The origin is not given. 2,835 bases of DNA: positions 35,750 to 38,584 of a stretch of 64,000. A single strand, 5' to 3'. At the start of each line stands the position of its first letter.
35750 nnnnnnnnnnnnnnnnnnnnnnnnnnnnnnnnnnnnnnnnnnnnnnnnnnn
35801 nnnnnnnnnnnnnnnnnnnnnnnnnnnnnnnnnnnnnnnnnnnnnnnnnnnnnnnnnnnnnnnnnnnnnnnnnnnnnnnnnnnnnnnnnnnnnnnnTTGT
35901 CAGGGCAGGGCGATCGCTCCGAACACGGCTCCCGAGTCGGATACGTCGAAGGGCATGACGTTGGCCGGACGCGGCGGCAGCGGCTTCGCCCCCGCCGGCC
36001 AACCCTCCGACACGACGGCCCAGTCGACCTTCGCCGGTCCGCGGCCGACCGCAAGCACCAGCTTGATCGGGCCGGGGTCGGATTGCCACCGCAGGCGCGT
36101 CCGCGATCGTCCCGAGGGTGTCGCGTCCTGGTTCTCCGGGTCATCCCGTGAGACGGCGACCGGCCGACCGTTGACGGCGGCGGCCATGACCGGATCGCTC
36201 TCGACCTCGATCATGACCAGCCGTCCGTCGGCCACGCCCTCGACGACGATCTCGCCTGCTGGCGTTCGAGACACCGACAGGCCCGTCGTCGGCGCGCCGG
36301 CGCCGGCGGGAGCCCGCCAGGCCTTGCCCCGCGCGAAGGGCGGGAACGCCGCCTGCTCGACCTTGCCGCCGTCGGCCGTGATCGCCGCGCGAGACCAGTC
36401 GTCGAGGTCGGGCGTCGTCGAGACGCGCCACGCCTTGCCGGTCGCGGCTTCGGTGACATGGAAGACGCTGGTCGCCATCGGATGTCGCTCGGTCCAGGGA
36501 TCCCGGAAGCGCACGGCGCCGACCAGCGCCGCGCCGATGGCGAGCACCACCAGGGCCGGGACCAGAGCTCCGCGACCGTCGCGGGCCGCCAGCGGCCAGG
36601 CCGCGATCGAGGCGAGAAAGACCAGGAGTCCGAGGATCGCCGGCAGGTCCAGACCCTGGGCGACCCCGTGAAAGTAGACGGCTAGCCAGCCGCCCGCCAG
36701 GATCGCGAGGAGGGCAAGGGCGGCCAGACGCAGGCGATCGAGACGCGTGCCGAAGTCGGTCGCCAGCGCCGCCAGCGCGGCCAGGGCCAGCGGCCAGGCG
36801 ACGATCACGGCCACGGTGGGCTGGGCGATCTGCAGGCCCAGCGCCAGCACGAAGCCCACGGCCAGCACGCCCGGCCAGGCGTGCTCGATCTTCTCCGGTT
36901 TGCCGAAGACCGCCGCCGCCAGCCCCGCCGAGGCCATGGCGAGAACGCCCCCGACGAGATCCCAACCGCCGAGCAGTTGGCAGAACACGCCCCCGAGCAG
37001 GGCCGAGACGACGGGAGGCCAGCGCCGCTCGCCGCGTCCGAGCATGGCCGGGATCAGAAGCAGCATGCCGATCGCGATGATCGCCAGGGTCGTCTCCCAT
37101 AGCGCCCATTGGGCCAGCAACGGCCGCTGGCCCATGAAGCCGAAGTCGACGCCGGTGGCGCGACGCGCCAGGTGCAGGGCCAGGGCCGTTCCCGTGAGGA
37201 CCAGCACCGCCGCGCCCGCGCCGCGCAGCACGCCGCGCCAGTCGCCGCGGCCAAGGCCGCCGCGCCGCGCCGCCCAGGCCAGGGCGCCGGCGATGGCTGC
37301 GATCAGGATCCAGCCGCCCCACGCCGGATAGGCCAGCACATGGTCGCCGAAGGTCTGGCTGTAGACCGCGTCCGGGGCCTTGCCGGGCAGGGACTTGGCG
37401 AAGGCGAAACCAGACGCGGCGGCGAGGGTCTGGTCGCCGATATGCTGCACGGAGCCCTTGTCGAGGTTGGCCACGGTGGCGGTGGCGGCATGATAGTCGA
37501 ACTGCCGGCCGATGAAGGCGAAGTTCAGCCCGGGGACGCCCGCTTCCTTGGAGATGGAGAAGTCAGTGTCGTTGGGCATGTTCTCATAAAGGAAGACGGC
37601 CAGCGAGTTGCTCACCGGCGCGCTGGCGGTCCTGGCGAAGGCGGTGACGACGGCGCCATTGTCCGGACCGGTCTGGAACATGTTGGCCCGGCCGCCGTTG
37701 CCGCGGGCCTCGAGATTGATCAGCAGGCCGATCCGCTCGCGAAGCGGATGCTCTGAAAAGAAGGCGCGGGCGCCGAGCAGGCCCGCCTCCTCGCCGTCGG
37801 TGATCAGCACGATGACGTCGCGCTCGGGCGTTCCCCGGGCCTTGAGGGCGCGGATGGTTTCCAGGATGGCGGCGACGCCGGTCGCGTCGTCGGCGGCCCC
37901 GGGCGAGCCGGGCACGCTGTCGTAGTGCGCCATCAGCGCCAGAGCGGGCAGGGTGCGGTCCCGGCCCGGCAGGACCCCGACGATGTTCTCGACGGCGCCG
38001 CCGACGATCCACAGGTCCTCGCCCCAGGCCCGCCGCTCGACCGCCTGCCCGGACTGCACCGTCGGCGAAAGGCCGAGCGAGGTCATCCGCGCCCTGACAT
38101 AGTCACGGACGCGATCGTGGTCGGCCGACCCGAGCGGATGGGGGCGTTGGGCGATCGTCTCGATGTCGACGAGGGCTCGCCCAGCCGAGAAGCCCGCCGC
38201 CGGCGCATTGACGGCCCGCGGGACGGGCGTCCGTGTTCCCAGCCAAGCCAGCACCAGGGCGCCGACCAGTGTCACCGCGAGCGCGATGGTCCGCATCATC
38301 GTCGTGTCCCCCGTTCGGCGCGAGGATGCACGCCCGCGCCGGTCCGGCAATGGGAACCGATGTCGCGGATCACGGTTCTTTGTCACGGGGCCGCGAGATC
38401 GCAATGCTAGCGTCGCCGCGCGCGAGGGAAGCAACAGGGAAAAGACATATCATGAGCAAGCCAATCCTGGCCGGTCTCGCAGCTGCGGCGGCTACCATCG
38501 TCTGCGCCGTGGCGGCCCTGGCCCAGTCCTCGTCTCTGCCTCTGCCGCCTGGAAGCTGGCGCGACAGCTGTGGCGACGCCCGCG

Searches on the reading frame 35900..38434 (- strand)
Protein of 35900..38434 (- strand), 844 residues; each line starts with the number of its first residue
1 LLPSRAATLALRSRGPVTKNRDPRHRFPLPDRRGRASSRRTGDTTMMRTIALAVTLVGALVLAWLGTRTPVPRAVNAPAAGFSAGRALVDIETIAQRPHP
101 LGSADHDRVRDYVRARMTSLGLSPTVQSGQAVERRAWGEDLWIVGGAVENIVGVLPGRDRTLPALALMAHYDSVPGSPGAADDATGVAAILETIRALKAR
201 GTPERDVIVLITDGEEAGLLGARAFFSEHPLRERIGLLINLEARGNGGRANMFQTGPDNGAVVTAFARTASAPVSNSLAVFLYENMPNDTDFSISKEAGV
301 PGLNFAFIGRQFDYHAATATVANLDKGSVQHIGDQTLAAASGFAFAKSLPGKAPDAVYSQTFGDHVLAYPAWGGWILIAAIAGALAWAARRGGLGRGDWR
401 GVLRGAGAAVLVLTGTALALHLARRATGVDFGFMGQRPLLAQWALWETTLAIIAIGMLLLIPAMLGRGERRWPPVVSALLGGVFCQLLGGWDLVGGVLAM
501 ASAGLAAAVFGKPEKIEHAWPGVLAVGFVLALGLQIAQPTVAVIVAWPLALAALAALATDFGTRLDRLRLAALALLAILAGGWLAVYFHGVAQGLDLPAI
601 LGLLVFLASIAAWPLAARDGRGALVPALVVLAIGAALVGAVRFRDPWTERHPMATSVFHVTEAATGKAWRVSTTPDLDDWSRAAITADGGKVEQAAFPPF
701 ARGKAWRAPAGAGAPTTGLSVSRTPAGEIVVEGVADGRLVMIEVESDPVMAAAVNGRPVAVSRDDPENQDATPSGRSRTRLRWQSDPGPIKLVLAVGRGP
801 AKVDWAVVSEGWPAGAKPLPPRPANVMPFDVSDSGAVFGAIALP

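Call 9: search_protein_families(library=pfam, proteins=[window:35900-38434:-])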
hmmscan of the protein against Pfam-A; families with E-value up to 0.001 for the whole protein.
window:35900-38434:- (844 aa): 3 families
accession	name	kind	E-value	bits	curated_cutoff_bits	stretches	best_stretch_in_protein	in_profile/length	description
PF04389.22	Peptidase_M28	-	7e-47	160.1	21.3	1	150-338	1-191/193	Peptidase family M28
PF01546.33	Peptidase_M20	-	1.5e-08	35.2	24.6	1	166-246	1-104/206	Peptidase family M20/M25/M40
PF05343.19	Peptidase_M42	-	7.6e-05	22.4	23.2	1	180-269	132-218/292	M42 glutamyl aminopeptidase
